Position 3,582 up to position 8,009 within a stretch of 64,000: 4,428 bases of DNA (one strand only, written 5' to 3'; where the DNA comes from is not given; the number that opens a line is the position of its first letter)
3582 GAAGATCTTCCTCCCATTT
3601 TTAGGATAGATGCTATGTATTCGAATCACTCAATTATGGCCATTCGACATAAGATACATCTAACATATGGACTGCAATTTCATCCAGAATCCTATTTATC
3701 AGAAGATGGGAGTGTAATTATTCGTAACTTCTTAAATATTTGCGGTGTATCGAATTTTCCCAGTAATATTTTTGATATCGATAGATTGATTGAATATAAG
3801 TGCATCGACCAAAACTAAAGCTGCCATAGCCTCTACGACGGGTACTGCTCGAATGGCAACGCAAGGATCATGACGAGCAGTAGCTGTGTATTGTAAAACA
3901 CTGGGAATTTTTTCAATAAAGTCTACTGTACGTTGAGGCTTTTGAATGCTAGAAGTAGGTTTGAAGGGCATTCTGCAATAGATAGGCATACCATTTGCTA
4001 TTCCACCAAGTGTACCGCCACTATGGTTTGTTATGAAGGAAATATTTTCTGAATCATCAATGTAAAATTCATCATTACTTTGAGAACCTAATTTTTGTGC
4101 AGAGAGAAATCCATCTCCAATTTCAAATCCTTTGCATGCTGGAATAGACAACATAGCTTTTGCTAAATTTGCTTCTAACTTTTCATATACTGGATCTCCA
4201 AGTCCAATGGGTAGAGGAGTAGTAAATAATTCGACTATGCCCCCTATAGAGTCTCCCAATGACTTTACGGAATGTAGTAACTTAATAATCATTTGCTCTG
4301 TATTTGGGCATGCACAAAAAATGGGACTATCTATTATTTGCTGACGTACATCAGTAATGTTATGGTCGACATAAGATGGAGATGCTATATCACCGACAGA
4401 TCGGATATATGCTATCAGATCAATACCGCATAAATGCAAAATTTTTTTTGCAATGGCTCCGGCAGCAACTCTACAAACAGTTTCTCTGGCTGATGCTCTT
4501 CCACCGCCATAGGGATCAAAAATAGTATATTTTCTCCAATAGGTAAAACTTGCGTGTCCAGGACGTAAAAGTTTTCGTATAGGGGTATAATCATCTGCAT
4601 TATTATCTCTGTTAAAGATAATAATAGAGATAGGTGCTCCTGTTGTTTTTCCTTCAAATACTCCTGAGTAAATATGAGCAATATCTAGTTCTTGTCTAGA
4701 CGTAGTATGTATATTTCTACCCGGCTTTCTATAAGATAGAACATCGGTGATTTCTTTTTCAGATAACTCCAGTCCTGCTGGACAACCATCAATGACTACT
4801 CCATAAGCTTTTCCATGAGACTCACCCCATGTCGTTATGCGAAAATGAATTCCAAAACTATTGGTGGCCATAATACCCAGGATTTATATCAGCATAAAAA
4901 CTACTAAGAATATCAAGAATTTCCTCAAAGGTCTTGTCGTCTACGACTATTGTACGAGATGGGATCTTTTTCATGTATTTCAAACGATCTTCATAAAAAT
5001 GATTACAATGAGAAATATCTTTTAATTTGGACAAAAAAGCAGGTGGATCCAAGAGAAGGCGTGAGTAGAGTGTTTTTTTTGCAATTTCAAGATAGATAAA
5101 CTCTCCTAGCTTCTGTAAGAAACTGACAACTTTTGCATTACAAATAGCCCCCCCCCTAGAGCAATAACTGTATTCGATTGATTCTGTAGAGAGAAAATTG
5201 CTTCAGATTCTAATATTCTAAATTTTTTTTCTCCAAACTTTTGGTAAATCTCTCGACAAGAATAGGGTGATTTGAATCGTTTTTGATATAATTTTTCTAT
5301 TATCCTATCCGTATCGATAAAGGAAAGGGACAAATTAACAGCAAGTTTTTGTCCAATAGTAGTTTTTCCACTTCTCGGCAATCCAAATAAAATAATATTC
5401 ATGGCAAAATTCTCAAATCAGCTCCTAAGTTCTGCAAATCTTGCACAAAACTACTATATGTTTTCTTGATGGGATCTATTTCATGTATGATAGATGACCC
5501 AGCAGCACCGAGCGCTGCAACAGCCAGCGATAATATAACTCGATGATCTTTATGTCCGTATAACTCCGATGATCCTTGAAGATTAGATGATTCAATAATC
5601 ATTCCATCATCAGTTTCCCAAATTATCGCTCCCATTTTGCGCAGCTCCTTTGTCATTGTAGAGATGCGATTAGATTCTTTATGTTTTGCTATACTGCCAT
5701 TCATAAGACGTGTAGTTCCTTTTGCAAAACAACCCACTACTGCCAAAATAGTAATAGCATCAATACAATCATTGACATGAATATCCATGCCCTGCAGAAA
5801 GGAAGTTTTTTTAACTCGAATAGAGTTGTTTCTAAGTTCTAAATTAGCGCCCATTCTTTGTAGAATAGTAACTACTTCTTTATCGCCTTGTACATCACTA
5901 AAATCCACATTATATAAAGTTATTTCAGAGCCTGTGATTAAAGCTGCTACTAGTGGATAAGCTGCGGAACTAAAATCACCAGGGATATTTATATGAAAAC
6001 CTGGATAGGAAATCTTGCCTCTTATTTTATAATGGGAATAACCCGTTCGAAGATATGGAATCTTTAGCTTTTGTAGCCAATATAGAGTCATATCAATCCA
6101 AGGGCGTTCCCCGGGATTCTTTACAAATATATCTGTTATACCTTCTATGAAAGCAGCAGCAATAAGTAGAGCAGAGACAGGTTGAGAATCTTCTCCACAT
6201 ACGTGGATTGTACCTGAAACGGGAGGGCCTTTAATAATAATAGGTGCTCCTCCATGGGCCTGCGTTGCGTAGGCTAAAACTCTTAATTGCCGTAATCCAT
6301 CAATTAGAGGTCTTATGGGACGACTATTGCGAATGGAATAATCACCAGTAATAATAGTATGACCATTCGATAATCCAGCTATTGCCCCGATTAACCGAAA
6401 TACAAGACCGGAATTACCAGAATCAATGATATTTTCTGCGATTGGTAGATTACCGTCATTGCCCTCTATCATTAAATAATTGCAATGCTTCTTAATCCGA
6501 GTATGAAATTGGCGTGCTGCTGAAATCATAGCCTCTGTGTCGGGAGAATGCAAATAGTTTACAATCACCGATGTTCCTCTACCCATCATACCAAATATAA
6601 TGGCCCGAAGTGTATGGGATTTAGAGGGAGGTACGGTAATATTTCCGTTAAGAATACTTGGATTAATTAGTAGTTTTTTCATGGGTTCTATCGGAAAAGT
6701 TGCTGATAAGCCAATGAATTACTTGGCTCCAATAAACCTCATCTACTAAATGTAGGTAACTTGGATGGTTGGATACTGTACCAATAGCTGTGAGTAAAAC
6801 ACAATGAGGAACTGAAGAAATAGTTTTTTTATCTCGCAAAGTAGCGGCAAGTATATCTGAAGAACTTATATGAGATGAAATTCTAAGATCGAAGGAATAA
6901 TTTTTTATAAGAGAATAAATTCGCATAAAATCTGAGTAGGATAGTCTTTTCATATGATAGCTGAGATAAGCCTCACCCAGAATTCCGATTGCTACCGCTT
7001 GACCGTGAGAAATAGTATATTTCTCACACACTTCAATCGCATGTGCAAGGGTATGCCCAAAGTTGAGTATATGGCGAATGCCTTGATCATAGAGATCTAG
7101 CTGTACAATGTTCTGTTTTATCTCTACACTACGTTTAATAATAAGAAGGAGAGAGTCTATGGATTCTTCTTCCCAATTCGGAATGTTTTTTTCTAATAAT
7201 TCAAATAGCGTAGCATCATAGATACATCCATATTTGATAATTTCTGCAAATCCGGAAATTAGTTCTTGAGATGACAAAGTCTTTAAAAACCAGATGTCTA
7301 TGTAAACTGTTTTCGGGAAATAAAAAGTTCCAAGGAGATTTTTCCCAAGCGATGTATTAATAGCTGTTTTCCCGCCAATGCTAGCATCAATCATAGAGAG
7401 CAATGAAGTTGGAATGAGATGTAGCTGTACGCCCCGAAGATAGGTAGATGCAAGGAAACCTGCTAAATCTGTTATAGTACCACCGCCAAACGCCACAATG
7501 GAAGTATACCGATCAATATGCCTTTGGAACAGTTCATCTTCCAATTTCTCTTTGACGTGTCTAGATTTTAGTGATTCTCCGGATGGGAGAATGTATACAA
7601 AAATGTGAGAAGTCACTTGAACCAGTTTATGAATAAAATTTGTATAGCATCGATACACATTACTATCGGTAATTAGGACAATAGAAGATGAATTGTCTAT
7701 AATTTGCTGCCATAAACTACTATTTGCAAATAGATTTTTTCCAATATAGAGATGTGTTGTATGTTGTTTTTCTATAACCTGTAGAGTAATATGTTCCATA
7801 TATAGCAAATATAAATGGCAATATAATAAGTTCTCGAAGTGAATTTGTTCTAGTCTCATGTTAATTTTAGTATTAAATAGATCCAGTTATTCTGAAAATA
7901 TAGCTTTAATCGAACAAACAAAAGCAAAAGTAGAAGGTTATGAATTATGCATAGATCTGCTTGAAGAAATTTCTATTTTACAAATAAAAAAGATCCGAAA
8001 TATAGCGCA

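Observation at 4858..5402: Shikimate kinase is the only broken step in an otherwise intact aro cluster, and the break is a G9 tract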

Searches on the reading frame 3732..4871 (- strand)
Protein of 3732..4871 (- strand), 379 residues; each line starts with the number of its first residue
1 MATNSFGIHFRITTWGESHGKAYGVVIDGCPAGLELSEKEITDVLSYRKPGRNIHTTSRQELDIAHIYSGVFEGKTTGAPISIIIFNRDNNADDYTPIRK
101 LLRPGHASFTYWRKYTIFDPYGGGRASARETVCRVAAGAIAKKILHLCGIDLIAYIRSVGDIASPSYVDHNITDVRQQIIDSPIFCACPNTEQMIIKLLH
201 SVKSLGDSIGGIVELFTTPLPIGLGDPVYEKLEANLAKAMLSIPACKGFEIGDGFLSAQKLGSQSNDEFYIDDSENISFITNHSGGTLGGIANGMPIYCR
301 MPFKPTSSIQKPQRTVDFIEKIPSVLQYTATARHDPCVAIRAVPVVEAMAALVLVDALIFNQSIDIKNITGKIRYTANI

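Call 5: search_protein_families(library=ncbifam, proteins=[window:3732-4871:-])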
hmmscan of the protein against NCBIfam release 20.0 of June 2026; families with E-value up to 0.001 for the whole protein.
window:3732-4871:- (379 aa): 3 families
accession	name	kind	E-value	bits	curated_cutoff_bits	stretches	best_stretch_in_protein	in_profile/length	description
TIGR00033.1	aroC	equivalog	1.2e-128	429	212.2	1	10-363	1-349/351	chorismate synthase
NF003793.1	PRK05382.1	equivalog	4.8e-127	423.5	321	1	11-359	1-343/344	chorismate synthase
NF009113.0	PRK12463.1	equivalog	1.6e-56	192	799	1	11-361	2-367/390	chorismate synthase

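Call 6: find_encoding_contigs(protein=window:3732-4871:-, flank=3000, max_places=10)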
Protein window:3732-4871:- (379 aa): no gene with exactly this product is on record in the collection.

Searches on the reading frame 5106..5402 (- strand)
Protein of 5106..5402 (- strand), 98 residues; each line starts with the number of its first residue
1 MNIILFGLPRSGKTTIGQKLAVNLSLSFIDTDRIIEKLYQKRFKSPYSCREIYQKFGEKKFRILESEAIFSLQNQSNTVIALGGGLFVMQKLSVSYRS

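Call 7: find_encoding_contigs(protein=window:5106-5402:-, flank=3000, max_places=10)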
Protein window:5106-5402:- (98 aa): no gene with exactly this product is on record in the collection.

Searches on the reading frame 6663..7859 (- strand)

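Call 5: search_protein_families(library=ncbifam, proteins=[window:6663-7859:-])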
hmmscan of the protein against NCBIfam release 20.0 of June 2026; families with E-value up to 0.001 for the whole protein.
window:6663-7859:- (398 aa): 6 families
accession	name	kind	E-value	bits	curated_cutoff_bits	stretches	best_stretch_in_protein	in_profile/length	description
TIGR01357.1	aroB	equivalog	9.1e-106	353.9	305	1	37-366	3-332/344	3-dehydroquinate synthase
TIGR04425.1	P_lya_rel_AroB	hypoth_equivalog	2.3e-71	240.6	400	1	50-363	20-327/348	AroB-related putative sugar phosphate phospholyase (cyclizing)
NF004852.0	PRK06203.1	equivalog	5.8e-55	186.8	333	1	33-328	28-334/407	3-dehydroquinate synthase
NF010627.0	PRK14021.1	equivalog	3e-54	184.4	565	1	46-362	198-522/542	bifunctional shikimate kinase/3-dehydroquinate synthase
NF010556.0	PRK13951.1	equivalog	1.5e-48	165.9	560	1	89-347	209-461/492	bifunctional shikimate kinase AroK/3-dehydroquinate synthase AroB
NF002022.0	PRK00843.1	equivalog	7.4e-05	21.9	413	0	36-217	13-183/350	NAD(P)-dependent glycerol-1-phosphate dehydrogenase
